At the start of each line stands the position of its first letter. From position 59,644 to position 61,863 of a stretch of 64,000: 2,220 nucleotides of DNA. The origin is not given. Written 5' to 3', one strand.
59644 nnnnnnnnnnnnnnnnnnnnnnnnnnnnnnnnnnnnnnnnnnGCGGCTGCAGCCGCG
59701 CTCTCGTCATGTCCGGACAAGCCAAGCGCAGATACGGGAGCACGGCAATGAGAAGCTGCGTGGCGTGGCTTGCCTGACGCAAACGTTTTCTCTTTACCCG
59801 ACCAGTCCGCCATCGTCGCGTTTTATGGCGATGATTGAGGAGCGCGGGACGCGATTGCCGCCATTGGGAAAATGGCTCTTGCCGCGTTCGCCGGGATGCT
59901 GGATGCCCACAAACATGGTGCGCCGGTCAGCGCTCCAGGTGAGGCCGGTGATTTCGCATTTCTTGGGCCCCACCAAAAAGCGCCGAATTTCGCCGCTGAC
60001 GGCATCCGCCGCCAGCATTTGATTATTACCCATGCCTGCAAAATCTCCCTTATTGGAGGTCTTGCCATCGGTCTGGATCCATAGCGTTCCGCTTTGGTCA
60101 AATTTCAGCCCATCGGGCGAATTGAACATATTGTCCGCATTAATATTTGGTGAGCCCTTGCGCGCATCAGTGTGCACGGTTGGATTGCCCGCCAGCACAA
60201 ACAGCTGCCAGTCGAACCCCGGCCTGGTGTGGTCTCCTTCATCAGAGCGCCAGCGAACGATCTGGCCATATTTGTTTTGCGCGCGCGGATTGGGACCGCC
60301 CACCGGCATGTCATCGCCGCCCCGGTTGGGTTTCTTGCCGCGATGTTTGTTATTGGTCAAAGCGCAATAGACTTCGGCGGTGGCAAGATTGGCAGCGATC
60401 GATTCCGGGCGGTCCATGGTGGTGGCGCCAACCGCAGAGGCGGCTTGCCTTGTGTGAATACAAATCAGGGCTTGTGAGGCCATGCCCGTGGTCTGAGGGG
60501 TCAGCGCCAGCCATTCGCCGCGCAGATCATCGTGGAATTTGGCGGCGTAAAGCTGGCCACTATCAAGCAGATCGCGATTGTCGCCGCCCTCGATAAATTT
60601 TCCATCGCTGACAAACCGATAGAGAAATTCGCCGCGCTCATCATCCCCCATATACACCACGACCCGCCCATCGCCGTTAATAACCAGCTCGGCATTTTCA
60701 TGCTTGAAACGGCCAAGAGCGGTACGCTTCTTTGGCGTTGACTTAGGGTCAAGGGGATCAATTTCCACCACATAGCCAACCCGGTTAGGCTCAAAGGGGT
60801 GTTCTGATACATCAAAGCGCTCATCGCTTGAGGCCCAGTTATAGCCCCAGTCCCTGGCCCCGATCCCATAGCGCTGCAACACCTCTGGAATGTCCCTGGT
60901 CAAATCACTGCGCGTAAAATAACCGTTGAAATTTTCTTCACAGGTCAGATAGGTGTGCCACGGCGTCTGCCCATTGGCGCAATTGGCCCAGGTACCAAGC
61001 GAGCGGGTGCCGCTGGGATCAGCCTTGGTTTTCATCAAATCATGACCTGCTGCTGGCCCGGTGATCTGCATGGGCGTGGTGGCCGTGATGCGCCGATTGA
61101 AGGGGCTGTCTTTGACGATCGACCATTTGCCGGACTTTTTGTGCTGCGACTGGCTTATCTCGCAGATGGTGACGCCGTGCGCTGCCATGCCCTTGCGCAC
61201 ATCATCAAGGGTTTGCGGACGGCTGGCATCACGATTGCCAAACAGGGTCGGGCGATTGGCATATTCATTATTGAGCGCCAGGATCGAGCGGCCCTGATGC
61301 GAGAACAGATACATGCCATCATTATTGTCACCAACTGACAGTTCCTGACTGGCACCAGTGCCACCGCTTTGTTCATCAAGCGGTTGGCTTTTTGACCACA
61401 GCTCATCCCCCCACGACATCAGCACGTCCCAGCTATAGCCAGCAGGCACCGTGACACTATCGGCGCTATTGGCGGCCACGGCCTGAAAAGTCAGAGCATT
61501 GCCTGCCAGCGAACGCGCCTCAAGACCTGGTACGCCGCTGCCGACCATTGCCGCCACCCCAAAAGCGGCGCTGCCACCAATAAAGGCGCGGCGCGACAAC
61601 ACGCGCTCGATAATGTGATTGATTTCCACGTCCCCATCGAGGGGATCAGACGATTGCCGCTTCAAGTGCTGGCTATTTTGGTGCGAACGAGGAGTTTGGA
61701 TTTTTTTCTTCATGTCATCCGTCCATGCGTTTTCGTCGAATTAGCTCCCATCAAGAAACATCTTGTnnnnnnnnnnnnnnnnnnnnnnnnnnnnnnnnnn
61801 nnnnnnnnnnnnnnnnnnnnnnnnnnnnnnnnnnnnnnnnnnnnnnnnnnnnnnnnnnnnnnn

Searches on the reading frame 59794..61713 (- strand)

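Call 60: search_protein_families(library=pfam, proteins=[window:59794-61713:-], max_evalue=0.00001)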
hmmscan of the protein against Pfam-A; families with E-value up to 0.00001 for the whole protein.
window:59794-61713:- (639 aa): 1 family
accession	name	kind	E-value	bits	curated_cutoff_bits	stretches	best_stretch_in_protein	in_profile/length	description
PF05787.19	PhoX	-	5.3e-167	557.5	24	1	75-608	2-515/515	Alkaline phosphatase PhoX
